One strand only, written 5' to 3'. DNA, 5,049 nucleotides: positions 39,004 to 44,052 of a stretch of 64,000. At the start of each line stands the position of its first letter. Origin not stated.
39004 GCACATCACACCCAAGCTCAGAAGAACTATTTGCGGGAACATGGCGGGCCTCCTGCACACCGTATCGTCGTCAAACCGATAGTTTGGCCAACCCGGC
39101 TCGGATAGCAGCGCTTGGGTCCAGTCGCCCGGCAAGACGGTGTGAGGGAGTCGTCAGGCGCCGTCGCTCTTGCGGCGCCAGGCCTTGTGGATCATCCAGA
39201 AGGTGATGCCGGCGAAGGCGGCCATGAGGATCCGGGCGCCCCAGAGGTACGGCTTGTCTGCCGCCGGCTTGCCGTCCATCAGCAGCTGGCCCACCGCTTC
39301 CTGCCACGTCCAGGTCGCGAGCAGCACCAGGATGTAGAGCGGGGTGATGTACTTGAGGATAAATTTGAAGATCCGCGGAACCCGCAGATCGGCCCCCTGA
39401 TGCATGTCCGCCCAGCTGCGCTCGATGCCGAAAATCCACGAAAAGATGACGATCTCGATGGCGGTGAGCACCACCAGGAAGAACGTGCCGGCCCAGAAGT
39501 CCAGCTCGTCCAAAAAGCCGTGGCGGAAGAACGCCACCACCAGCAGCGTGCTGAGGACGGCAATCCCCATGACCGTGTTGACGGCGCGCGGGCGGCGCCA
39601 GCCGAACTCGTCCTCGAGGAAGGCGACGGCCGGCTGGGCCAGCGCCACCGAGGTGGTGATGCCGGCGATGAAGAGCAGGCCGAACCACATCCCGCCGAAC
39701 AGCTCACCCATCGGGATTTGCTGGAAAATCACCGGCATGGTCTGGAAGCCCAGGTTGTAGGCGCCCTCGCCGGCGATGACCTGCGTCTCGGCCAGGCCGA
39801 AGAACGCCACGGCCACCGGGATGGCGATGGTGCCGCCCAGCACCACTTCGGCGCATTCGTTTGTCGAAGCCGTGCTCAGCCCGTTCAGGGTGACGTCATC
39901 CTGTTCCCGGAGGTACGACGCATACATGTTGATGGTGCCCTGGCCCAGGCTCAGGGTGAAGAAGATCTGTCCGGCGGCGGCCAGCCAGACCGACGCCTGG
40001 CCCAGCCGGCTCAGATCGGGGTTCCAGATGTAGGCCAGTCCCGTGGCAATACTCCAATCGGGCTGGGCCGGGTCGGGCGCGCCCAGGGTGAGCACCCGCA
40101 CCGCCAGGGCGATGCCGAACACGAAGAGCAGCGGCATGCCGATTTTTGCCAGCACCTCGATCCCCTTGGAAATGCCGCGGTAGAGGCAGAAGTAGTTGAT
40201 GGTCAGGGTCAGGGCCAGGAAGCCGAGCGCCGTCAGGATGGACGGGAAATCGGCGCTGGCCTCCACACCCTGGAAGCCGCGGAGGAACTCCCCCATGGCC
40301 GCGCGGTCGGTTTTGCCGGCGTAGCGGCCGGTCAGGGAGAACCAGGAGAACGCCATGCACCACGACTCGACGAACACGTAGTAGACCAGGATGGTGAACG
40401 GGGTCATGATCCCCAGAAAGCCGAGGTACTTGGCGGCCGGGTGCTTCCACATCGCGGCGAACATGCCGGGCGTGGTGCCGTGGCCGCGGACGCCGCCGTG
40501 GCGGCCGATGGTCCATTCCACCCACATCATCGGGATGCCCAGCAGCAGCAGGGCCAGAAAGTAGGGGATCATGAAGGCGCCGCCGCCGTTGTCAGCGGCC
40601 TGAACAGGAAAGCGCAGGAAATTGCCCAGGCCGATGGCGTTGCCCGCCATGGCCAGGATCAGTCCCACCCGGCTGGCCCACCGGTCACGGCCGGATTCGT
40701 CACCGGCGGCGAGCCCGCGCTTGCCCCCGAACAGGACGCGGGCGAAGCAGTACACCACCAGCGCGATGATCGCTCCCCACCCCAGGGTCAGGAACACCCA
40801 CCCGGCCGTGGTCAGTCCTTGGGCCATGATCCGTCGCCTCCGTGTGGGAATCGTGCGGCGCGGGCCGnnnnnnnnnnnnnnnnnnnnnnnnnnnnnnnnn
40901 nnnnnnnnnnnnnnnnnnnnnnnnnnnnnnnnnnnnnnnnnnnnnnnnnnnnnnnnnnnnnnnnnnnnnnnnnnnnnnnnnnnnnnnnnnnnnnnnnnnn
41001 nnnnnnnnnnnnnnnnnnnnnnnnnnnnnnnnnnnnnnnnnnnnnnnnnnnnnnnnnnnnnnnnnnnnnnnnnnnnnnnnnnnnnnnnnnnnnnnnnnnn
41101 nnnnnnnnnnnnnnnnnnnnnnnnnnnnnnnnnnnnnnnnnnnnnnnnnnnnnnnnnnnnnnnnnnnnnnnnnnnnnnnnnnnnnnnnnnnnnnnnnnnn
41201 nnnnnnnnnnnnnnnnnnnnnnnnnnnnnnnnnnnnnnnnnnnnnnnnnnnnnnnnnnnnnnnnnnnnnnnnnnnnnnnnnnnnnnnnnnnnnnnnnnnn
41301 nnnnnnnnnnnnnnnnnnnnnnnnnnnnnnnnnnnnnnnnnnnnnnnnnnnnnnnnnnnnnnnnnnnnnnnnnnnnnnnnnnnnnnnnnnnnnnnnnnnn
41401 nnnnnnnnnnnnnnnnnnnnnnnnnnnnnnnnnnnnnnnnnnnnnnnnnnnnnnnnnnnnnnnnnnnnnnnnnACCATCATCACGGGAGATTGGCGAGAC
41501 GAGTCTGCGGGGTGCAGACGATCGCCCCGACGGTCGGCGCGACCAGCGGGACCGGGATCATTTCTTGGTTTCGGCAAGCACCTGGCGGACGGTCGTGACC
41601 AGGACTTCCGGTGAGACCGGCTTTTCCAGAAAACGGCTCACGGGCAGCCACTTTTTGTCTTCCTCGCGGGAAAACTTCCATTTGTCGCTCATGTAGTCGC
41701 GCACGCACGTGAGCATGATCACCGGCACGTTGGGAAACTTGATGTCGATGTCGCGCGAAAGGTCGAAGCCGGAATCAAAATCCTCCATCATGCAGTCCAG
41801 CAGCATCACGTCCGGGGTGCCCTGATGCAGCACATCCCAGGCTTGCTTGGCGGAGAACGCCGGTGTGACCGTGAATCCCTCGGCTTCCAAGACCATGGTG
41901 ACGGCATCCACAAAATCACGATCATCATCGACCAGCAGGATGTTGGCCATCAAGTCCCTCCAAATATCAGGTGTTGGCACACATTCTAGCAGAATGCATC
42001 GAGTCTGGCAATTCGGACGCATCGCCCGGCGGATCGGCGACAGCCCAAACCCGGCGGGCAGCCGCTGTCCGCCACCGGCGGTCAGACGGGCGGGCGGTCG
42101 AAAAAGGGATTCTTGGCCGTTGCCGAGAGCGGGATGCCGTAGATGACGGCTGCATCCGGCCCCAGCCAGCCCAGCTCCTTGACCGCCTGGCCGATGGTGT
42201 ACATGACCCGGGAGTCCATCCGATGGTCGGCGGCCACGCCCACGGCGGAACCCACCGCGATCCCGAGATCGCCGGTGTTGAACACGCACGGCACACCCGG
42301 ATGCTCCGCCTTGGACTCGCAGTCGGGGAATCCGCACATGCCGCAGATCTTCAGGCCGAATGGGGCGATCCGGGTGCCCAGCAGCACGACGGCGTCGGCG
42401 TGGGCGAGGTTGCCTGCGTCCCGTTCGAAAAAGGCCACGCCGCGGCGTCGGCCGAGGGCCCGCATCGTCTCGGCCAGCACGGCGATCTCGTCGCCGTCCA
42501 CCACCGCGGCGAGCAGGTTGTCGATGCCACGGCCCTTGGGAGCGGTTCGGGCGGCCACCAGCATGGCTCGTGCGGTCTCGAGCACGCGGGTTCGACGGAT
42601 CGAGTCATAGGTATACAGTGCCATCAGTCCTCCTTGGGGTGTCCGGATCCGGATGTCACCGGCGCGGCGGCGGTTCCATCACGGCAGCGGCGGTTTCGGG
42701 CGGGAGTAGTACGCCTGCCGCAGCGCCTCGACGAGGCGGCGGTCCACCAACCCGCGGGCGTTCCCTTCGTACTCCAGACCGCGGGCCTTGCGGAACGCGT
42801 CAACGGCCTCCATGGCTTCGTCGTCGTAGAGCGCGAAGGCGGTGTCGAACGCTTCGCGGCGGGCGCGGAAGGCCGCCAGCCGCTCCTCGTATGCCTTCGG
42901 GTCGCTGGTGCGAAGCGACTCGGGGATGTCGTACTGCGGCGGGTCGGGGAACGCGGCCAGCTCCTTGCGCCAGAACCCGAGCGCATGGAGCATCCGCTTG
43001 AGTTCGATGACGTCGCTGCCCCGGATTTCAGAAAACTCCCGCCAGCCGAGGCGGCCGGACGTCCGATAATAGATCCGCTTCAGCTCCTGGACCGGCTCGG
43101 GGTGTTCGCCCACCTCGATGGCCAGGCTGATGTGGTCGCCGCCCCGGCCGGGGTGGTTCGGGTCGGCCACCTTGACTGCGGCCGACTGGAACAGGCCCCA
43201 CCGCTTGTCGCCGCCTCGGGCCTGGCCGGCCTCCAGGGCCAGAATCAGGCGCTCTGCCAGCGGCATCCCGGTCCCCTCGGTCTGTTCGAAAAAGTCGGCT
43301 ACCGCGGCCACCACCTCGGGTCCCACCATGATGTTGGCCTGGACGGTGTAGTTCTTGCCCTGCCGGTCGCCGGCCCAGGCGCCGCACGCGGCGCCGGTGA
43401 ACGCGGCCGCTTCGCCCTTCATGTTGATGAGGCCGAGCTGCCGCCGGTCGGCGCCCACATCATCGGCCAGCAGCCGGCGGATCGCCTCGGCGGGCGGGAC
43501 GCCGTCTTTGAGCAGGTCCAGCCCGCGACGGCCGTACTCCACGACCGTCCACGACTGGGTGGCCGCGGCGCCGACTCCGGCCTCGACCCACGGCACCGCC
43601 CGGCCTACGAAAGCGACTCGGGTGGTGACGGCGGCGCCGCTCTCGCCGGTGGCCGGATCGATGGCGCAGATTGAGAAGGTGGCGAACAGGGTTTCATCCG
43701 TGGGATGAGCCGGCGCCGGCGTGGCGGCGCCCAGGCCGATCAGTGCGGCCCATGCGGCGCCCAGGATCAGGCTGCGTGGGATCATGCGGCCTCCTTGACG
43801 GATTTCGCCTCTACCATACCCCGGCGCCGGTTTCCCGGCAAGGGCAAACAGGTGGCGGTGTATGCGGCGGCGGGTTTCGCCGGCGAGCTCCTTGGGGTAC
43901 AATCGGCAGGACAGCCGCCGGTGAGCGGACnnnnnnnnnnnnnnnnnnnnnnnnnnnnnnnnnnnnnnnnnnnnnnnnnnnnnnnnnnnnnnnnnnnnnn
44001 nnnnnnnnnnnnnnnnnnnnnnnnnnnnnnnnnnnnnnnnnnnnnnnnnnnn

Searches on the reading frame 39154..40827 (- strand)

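Call 29: search_protein_families(library=pfam, proteins=[window:39154-40827:-], max_evalue=0.001)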
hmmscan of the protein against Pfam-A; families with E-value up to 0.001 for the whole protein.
window:39154-40827:- (557 aa): 1 family
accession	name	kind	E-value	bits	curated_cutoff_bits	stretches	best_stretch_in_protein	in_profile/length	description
PF00209.24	SNF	-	2.3e-53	182.1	27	2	202-505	182-479/524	Sodium:neurotransmitter symporter family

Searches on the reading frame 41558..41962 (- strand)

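Call 29: search_protein_families(library=pfam, proteins=[window:41558-41962:-], max_evalue=0.001)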
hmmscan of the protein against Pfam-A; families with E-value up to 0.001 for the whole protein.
window:41558-41962:- (134 aa): 1 family
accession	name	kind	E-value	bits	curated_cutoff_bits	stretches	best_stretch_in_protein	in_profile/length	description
PF00072.30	Response_reg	-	4.9e-18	65.8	30.2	1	8-125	1-110/111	Response regulator receiver domain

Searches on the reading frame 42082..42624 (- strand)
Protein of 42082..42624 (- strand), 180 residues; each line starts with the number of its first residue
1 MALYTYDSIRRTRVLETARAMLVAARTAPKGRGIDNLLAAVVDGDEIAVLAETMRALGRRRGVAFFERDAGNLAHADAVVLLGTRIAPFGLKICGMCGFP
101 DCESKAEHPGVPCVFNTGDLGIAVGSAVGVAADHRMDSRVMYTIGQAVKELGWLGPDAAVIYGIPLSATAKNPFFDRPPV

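Call 29: search_protein_families(library=pfam, proteins=[window:42082-42624:-], max_evalue=0.001)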
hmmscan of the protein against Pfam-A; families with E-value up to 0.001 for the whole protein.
window:42082-42624:- (180 aa): 1 family
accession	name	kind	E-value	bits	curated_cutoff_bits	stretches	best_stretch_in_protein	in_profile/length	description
PF09918.14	DUF2148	-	8e-29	99.9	25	1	110-177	2-68/68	Uncharacterized protein containing a ferredoxin domain (DUF2148)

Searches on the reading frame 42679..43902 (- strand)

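Call 29: search_protein_families(library=pfam, proteins=[window:42679-43902:-], max_evalue=0.001)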
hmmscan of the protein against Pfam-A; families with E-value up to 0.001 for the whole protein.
window:42679-43902:- (407 aa): 1 family
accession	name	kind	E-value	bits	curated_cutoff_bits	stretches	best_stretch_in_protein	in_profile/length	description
PF06267.17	DUF1028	-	5.4e-62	209.5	26.2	1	75-274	1-193/193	Family of unknown function (DUF1028)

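Call 57: search_protein_families(library=ncbifam, proteins=[window:42679-43785:-], max_evalue=1e-8)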
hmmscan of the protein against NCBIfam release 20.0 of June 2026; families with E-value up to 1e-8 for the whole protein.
window:42679-43785:- (368 aa): 0 families

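Call 65: search_protein_families(library=padloc, proteins=[window:42679-43785:-], max_evalue=0.001)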
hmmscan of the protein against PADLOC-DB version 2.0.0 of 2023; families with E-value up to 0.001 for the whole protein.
window:42679-43785:- (368 aa): 0 families
